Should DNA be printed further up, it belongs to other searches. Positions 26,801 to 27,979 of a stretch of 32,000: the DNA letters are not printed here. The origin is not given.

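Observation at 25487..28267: rtcB, a COG0523 G3E GTPase and archease form a tightly coupled three-gene unit, suggesting a dedicated metallochaperone for an RNA ligase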

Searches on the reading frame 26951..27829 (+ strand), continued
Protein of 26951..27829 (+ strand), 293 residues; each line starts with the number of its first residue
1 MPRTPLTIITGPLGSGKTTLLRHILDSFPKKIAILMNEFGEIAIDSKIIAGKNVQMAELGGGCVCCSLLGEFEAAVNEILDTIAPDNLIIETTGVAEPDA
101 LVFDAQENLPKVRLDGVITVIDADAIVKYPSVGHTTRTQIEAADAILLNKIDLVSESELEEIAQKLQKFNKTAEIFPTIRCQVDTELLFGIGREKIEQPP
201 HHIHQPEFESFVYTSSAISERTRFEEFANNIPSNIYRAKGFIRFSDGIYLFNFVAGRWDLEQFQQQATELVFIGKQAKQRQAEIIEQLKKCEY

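Call 20: find_related_loci(query=A1, collection=genome_contigs, flank=7000)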
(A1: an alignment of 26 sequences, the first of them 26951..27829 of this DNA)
Query A1 (293 aa) in genome_contigs; peptide patterns used: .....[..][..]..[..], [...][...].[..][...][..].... (x = any residue, [..] = any of these).
600 stretches matched a pattern (row limit reached: there are more); 594 encode a relative of the query (tblastn E <= 1e-3); the best 80 are kept; 80 distinct loci.
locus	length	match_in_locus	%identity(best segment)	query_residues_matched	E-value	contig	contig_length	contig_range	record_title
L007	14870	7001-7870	69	3-292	3e-142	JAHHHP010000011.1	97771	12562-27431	MAG: Myxacorys chilensis ATA2-1-KO14 scaffold_29_c1, whole genome shotgun sequence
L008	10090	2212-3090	63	1-293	2e-127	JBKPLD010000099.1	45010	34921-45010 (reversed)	MAG: Verrucomicrobiota bacterium isolate GS_HAYS_MAG_00101 GS_HAYS_000002968242, whole genome shotgun sequence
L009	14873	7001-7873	63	1-291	1e-125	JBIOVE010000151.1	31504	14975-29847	MAG: Candidatus Udaeobacter sp. isolate MAG116 k127_3265265, whole genome shotgun sequence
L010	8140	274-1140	62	2-291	3e-123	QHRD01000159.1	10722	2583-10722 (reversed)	MAG: Verrucomicrobia bacterium isolate AV111 14_0903_13_30cm_scaffold_3639478_curated, whole genome shotgun sequence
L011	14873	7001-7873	58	3-292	2e-117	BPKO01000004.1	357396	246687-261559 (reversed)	MAG: Candidatus Tectomicrobia bacterium KatS3mg131 DNA, contig_17572, whole genome shotgun sequence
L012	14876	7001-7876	56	3-292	3e-110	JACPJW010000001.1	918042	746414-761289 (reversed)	MAG: Candidatus Aenigmatarchaeota archaeon isolate NC_groundwater_478_Ag_S-0.1um_47_21 S35_SO-1_scaffold_71026, whole ge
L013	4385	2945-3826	56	3-292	9e-111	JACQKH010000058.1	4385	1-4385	MAG: Candidatus Kerfeldbacteria bacterium isolate NC_groundwater_1172_Ag_S-0.1um_55_34 S_p1_S3_coassembly_k141_1800207,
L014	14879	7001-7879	53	3-292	2e-106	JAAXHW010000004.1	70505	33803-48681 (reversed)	MAG: Candidatus Latescibacterota bacterium isolate Plut_88899 unfiltered_Plut_88899_genomic_contig_272193, whole genome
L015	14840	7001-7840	54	10-290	6e-98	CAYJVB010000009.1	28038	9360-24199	MAG TPA_asm: uncultured archaeon isolate ERP125453_co1_352 genome assembly, contig: NODE_1451_length_28038_cov_9.353322,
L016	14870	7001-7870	53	3-292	1e-96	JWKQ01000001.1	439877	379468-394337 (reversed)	MAG: archaeon GW2011_AR5 QT00_C0001, whole genome shotgun sequence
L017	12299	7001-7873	52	3-291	3e-95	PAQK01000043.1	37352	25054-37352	MAG: Gemmatimonadetes bacterium isolate SP138 162732, whole genome shotgun sequence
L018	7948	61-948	50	3-292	4e-93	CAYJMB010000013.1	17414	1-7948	MAG TPA_asm: uncultured archaeon isolate ERP125453_co1_110 genome assembly, contig: NODE_3307_length_17414_cov_28.313497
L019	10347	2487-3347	50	3-290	2e-91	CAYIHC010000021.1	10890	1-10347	MAG TPA_asm: Candidatus Woesearchaeota archaeon isolate ERP119705_co20_126 genome assembly, contig: NODE_7219_length_108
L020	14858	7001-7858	49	3-288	7e-91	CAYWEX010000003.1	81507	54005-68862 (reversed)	MAG TPA_asm: Candidatus Woesearchaeota archaeon isolate SRP178908_co1_347 genome assembly, contig: NODE_140_length_81507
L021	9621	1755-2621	62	3-291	3e-122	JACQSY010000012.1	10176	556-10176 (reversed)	MAG: Acidobacteria bacterium isolate NC_groundwater_1397_Ag_S-0.65um_54_40 S_p65_S5_coassembly_k141_594053, whole genome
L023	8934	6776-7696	33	1-281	8e-44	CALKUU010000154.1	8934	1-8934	MAG: uncultured Xenococcaceae cyanobacterium isolate R4_Bin_Bin_117_1 genome assembly, contig: c_000002716810, whole gen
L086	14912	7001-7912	30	4-281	2e-37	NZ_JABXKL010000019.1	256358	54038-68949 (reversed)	MAG: Nostoc sp. NMS9 NODE_6_length_256358_cov_159.812, whole genome shotgun sequence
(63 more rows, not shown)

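Call 26: search_solved_structures(query=window:26951-27829:+, max_evalue=0.00001, show_alignments=2)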
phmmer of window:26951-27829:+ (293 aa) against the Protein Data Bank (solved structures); distinct sequences matched with E-value up to 0.00001: 2.
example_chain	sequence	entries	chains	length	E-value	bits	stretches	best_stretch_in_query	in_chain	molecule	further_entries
1nij_A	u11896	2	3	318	1.8e-31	113.3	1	5-198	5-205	Hypothetical protein yjiA | Uncharacterized GTP-binding protein YjiA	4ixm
4ixn_A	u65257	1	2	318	4.3e-29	105.5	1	5-198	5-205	Uncharacterized GTP-binding protein YjiA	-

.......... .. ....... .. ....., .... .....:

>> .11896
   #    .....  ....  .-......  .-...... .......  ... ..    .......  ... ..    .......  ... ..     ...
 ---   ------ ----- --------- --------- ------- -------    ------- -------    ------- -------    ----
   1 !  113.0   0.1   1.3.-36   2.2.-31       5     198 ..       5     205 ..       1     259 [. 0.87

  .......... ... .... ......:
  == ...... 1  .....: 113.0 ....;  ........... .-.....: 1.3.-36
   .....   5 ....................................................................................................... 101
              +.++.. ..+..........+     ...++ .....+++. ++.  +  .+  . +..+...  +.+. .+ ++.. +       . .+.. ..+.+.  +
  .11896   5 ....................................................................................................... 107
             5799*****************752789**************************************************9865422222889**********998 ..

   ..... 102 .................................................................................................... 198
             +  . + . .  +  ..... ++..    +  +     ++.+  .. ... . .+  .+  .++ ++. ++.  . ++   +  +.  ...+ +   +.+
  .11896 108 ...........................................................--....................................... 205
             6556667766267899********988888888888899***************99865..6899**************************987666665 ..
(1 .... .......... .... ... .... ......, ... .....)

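Call 32: search_protein_families(library=pfam, alignment_id=A2, max_evalue=0.00001)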
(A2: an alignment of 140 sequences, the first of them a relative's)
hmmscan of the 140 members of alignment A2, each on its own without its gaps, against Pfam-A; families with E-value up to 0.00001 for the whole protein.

A. member 1, L002:1428-1754:- (109 aa): 0 families

B. families by the number of members that match (of 140 scanned): 161 families (the first 25 are shown)
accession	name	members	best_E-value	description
PF01329.24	Pterin_4a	4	8.9e-26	Pterin 4 alpha carbinolamine dehydratase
PF00005.33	ABC_tran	3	8.2e-36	ABC transporter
PF13365.12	Trypsin_2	3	1.2e-33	Trypsin-like peptidase domain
PF13180.12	PDZ_2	3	1.4e-30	PDZ domain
PF14528.11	LAGLIDADG_3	3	6.8e-28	LAGLIDADG-like domain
PF17820.7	PDZ_6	3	3.7e-22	PDZ domain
PF00089.32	Trypsin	3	1.5e-21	Trypsin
PF00595.29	PDZ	3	4.3e-21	PDZ domain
PF13304.12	AAA_21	3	3.1e-13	AAA domain, putative AbiEii toxin, Type IV TA system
PF14685.13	PDZ_Tricorn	3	4.7e-08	Tricorn protease PDZ domain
PF12812.13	PDZ_1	3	3e-06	PDZ-like domain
PF01988.24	VIT1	2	1.7e-62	VIT family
PF00578.27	AhpC-TSA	2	3.4e-42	AhpC/TSA family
PF12804.13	NTP_transf_3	2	7.9e-32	MobA-like NTP transferase domain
PF00437.27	T2SSE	2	1.4e-31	Type II/IV secretion system protein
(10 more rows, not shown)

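Call 33: search_protein_families(library=pfam, proteins=[L012:6473-6976:+, L012:7949-8488:+, L012:8501-9250:+, L015:4204-4824:+, L015:4984-5772:+, L015:6151-6969:+, L015:7918-8853:+, L016:6336-6752:+, L018:1202-1792:+, L018:1816-2688:+], max_evalue=0.001)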
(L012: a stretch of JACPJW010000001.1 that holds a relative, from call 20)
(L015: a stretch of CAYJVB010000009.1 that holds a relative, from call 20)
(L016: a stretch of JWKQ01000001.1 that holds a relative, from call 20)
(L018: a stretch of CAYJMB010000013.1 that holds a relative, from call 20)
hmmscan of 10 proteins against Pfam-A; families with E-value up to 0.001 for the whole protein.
L012:6473-6976:+ (168 aa): 2 families
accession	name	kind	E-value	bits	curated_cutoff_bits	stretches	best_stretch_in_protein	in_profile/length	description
PF11848.13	DUF3368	-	4.3e-08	33.4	27.3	1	118-161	2-43/46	Domain of unknown function (DUF3368)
PF20698.3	PIN-TPR-GreABC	-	2.2e-05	25.2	27.8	1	7-81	1-75/138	PIN domain associated with the TPR-GreAB-C-PIN system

L012:7949-8488:+ (180 aa): 1 family
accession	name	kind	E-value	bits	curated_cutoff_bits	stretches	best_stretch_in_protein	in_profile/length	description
PF00293.34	NUDIX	-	1.7e-16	60.8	21.1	1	30-162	1-134/134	NUDIX domain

L012:8501-9250:+ (250 aa): 1 family
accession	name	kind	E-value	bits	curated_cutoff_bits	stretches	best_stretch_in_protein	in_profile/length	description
PF08713.17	DNA_alkylation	-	1.2e-65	221.6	21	1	6-225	1-213/213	DNA alkylation repair enzyme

L015:4204-4824:+ (207 aa): 0 families

L015:4984-5772:+ (263 aa): 1 family
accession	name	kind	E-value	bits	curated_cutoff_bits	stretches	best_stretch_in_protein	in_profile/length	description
PF02683.22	DsbD_TM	-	3.3e-05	23.7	27.1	1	12-230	5-214/219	Cytochrome C biogenesis protein transmembrane domain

L015:6151-6969:+ (273 aa): 1 family
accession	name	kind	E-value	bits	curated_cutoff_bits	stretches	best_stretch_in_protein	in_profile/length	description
PF21948.1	LplA-B_cat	-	5.5e-16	59.5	27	1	14-151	2-146/200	Lipoyl protein ligase A/B catalytic domain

L015:7918-8853:+ (312 aa): 0 families

L016:6336-6752:+ (139 aa): 0 families

L018:1202-1792:+ (197 aa): 0 families

L018:1816-2688:+ (291 aa): 1 family
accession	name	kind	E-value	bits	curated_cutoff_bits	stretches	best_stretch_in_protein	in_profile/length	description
PF00892.27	EamA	-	1.3e-22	81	28.2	2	5-138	2-134/135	EamA-like transporter family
